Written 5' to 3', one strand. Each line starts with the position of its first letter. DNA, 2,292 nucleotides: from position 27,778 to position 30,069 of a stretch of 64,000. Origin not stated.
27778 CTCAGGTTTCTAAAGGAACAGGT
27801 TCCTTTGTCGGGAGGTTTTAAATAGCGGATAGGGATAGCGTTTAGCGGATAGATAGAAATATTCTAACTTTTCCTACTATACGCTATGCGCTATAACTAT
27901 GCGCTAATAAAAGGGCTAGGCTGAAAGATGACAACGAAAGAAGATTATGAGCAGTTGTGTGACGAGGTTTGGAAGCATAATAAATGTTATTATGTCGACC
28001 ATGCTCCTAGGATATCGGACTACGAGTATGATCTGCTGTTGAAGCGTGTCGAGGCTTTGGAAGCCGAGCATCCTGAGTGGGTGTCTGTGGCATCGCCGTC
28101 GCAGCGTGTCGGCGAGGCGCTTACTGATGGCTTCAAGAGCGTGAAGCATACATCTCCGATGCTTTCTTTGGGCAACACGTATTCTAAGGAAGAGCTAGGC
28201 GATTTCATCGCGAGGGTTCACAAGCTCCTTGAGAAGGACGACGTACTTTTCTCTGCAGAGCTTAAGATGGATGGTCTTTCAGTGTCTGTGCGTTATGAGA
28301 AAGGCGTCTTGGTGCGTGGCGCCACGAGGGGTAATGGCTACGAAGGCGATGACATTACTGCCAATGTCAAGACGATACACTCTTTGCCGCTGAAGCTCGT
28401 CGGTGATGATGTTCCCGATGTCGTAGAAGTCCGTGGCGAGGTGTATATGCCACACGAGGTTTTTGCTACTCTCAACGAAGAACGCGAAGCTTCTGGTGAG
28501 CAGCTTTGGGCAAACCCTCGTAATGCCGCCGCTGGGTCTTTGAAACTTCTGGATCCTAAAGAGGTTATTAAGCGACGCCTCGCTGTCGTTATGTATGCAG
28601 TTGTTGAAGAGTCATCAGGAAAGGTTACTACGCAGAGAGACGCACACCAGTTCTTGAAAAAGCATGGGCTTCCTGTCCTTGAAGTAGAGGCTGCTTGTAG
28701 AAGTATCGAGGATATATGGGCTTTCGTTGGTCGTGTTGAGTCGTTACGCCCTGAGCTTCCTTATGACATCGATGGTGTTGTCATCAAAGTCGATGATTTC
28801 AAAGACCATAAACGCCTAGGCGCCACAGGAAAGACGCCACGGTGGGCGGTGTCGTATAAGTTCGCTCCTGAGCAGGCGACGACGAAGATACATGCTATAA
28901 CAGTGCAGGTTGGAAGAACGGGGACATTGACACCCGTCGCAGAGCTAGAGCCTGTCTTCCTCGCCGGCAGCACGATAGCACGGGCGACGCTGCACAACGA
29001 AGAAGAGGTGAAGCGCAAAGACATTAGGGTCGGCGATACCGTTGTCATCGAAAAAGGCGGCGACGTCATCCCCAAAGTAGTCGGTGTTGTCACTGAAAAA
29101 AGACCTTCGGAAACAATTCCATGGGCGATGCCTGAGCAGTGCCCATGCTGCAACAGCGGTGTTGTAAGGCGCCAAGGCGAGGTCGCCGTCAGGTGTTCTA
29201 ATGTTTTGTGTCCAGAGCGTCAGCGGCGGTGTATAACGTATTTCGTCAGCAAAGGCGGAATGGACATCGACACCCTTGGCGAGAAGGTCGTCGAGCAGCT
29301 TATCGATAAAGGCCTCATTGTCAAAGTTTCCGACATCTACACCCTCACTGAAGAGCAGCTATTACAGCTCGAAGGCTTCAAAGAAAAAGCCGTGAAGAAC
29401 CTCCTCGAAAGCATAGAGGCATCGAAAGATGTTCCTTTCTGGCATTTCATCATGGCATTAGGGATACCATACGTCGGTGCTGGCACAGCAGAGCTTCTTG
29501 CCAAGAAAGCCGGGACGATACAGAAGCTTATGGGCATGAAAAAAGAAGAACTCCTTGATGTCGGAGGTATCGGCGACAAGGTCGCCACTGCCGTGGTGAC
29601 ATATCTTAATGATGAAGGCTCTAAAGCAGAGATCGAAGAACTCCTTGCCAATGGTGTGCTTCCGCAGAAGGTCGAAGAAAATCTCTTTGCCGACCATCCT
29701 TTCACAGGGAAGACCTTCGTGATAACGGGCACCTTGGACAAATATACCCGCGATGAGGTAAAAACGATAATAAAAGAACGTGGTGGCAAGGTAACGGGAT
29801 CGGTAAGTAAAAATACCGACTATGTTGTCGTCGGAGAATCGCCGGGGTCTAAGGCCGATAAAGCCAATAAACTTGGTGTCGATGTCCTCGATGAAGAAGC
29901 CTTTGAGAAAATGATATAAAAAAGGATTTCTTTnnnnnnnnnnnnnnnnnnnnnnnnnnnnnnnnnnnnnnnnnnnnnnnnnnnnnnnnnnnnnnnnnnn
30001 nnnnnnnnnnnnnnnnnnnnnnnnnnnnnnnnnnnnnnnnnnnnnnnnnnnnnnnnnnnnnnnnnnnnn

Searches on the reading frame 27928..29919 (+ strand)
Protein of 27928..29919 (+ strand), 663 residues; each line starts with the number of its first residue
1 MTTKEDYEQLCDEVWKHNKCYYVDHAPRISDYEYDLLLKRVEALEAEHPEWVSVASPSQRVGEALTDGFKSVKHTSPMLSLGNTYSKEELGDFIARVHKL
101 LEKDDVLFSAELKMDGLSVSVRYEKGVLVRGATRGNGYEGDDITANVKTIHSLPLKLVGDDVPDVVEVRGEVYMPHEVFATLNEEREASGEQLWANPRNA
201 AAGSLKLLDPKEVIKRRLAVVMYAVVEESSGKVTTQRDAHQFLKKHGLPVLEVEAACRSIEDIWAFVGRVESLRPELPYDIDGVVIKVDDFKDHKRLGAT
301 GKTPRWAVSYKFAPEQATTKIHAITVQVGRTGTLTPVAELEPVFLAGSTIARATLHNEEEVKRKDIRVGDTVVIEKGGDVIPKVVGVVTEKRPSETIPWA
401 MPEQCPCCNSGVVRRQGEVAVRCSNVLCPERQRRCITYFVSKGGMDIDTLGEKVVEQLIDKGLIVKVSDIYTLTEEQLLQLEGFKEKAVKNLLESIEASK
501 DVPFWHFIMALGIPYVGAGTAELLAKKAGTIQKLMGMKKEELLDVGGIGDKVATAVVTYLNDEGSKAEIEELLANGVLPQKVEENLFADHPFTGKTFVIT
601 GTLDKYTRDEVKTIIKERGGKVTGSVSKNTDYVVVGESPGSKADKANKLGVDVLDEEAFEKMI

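Call 13: find_encoding_contigs(protein=window:27928-29919:+, flank=3000, max_places=4)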
Protein window:27928-29919:+ (663 aa): 20 contigs read that carry it; 4 places shown.
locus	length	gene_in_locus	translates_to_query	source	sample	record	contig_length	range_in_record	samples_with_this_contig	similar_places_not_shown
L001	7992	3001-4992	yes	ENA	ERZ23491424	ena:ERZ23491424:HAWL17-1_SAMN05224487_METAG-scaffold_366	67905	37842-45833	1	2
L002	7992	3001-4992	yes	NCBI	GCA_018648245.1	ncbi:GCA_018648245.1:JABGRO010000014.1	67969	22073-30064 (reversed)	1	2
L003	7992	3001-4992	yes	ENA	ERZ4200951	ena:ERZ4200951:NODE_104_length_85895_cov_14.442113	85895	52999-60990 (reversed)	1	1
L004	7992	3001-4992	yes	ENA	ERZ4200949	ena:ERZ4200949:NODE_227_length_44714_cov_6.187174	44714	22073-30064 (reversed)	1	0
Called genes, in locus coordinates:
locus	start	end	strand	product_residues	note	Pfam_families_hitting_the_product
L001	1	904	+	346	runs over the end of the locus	-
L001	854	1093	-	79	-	-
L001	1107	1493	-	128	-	-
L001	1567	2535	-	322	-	-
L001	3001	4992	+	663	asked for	PF22745:Nlig-Ia, PF01653:DNA_ligase_aden, PF03120:OB_DNA_ligase, PF03119:DNA_ligase_ZBD (weak), PF12826:HHH_2, PF00533:BRCT, PF12738:PTCB-BRCT (weak), PF16589:BRCT_2 (weak), +1 more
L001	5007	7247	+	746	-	-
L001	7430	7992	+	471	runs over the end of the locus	-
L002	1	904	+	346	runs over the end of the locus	-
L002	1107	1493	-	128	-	-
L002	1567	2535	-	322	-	-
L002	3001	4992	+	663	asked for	PF22745:Nlig-Ia, PF01653:DNA_ligase_aden, PF03120:OB_DNA_ligase, PF03119:DNA_ligase_ZBD (weak), PF12826:HHH_2, PF00533:BRCT, PF12738:PTCB-BRCT (weak), PF16589:BRCT_2 (weak), +1 more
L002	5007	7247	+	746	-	-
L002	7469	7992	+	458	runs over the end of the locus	-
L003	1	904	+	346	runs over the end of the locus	-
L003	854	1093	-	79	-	-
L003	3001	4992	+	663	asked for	PF22745:Nlig-Ia, PF01653:DNA_ligase_aden, PF03120:OB_DNA_ligase, PF03119:DNA_ligase_ZBD (weak), PF12826:HHH_2, PF00533:BRCT, PF12738:PTCB-BRCT (weak), PF16589:BRCT_2 (weak), +1 more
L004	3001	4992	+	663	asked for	PF22745:Nlig-Ia, PF01653:DNA_ligase_aden, PF03120:OB_DNA_ligase, PF03119:DNA_ligase_ZBD (weak), PF12826:HHH_2, PF00533:BRCT, PF12738:PTCB-BRCT (weak), PF16589:BRCT_2 (weak), +1 more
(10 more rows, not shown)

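Call 33: find_related_loci(query=window:27928-29919:+, collection=genome_contigs, flank=3000)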
Query window:27928-29919:+ (663 aa) in genome_contigs; peptide patterns used: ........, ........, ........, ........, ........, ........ (x = any residue, [..] = any of these).
138 stretches matched a pattern; 81 encode a relative of the query (tblastn E <= 1e-3); the best 80 are kept; 80 distinct loci.
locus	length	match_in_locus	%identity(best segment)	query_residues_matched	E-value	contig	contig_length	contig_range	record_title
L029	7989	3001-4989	59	1-663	0e+0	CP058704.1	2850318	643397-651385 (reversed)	MAG: Parachlamydiaceae bacterium isolate SSA5 chromosome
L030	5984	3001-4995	56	1-663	0e+0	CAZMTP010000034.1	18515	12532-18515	MAG TPA_asm: uncultured bacterium isolate SRP200132_co1_748 genome assembly, contig: NODE_5197_length_18515_cov_8.507367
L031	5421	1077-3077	46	1-663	0e+0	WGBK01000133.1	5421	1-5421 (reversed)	MAG: Gammaproteobacteria bacterium isolate S144_22 k151_233320, whole genome shotgun sequence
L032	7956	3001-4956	43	4-663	9e-176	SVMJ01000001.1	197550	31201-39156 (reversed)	MAG: Oscillospiraceae bacterium isolate SIG510 NODE_1079_length_197550_cov_1.984667, whole genome shotgun sequence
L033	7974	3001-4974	45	8-663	8e-168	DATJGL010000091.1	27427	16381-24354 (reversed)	MAG TPA_asm: Gemmatimonadales bacterium isolate SMAG_U15485 k141_11144798, whole genome shotgun sequence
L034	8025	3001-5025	44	3-662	1e-167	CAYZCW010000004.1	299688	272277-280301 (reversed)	MAG TPA_asm: uncultured Bacteroidales bacterium isolate SRP241341_co1_227 genome assembly, contig: NODE_20_length_299688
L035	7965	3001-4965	41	5-663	3e-167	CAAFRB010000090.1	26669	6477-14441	MAG TPA_asm: Clostridia bacterium, isolate HGM13621, WGS project CAAFRB010000000 data, contig: SRS259555_50_k89_100831,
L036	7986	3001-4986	43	2-659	2e-167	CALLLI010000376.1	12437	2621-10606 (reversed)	MAG: uncultured Verrucomicrobiales bacterium isolate S3_Bin_Bin_173_1 genome assembly, contig: c_000002161682, whole gen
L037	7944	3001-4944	43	8-663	3e-165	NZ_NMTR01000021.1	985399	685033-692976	Faecalibacterium langellae strain CNCM I-4541 NODE_1_length_985399_cov_34.0334_ID_4765, whole genome shotgun sequence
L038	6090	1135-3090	43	4-663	5e-164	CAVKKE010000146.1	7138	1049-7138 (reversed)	Barnesiella intestinihominis isolate H07659-L1_cleanbin_000041 genome assembly, contig: Spades_H07659-L1_contig_6661, wh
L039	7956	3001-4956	43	4-663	3e-163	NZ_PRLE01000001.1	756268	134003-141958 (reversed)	Faecalibacterium prausnitzii strain APC923/61-1 NODE_1_length_756268_cov_107.173, whole genome shotgun sequence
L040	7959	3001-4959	43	3-663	1e-162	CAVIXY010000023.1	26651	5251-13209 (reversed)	Bacteroides sp. CAG:545 isolate H07654-L1_cleanbin_000073 genome assembly, contig: Spades_H07654-L1_contig_1428, whole g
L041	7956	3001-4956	42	4-663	2e-162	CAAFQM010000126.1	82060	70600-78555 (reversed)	MAG TPA_asm: uncultured Faecalibacterium sp., isolate HGM13307, WGS project CAAFQM010000000 data, contig: SRS259559_29_k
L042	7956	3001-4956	43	4-663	5e-162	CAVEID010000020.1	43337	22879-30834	Oxalobacter sp. isolate G02621-L1_cleanbin_000007 genome assembly, contig: Spades_G02621-L1_contig_294, whole genome sho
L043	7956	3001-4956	43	4-663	1e-161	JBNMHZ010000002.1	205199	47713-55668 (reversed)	MAG: Faecalibacterium sp. isolate CM_BacFae2475.109 k141_363880_length_205199_cov_17.0000, whole genome shotgun sequence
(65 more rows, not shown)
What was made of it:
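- On Bacterial MITE (non-autonomous DNA transposon): The nearest other genome is too distant to compare (LigA 59%, call 33).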
